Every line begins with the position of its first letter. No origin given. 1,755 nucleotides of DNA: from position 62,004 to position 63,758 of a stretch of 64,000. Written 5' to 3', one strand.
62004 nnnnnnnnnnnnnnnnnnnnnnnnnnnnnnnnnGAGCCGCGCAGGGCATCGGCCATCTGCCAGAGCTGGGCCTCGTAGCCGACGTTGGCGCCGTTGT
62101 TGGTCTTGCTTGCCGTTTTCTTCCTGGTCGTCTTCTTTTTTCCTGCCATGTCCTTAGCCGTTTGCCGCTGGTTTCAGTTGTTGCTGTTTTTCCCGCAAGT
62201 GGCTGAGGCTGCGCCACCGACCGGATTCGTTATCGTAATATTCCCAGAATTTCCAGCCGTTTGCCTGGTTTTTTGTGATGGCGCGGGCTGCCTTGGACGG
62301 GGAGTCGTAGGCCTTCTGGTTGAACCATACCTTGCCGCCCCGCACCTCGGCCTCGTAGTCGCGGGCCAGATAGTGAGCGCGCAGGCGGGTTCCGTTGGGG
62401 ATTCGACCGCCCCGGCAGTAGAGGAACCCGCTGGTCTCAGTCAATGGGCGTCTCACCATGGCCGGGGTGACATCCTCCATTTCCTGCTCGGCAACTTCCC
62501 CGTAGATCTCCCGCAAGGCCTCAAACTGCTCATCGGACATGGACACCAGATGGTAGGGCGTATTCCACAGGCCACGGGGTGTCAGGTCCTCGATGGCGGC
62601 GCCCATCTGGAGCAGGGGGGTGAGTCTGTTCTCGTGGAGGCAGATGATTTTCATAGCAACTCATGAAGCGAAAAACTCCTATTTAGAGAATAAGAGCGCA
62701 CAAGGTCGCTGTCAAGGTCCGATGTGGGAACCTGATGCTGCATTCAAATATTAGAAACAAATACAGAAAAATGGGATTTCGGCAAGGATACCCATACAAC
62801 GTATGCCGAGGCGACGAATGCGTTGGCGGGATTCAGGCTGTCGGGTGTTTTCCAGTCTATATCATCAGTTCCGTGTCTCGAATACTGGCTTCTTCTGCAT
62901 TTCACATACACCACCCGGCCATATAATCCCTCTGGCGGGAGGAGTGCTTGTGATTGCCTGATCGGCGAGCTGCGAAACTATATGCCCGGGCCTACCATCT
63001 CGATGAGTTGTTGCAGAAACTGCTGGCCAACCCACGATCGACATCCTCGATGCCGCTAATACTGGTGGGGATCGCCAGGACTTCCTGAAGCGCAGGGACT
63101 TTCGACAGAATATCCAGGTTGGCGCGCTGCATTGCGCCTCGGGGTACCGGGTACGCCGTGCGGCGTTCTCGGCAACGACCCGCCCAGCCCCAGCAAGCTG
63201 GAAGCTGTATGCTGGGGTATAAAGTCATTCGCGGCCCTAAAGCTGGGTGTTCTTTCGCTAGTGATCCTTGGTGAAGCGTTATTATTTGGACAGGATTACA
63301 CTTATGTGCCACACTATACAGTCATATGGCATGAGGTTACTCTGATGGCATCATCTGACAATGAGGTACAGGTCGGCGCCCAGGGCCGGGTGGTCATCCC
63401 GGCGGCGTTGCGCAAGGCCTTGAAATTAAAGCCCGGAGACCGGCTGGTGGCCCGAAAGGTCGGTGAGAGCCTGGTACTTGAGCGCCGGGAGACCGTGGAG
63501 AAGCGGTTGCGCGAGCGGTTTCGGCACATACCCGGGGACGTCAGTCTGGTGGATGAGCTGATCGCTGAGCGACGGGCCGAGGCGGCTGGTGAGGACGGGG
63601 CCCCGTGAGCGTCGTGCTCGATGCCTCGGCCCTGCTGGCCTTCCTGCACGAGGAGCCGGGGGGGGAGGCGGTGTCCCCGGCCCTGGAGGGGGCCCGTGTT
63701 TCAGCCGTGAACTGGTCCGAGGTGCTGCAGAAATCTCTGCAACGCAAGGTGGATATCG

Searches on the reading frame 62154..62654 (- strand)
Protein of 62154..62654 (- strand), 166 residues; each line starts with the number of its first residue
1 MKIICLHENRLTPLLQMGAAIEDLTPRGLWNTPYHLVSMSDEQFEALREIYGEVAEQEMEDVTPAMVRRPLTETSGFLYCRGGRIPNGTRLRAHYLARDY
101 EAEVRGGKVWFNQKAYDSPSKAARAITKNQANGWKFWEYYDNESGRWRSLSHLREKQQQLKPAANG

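Call 51: search_protein_families(library=pfam, proteins=[window:62154-62654:-], max_evalue=0.0001)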
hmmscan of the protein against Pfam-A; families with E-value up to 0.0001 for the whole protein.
window:62154-62654:- (166 aa): 2 families
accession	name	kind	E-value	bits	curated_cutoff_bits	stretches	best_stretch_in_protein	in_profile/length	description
PF18755.6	RAMA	-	1.4e-08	35.1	35.2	1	83-155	28-99/107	Restriction Enzyme Adenine Methylase Associated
PF11149.13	DUF2924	-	4.5e-06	27.4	31.2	1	83-137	78-132/135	Protein of unknown function (DUF2924)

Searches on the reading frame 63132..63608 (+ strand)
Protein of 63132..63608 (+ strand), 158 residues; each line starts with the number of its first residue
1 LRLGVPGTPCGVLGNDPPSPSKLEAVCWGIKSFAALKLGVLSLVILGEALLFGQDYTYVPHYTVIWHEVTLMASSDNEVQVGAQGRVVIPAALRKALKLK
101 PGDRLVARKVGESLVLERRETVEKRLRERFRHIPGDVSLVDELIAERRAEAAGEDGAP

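Call 51: search_protein_families(library=pfam, proteins=[window:63132-63608:+], max_evalue=0.0001)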
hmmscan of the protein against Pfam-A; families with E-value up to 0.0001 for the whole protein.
window:63132-63608:+ (158 aa): 1 family
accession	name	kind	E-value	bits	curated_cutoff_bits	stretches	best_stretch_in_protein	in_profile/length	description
PF04014.23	MazE_antitoxin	-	9e-09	35.6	24.7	1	79-118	2-42/48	Antidote-toxin recognition MazE, bacterial antitoxin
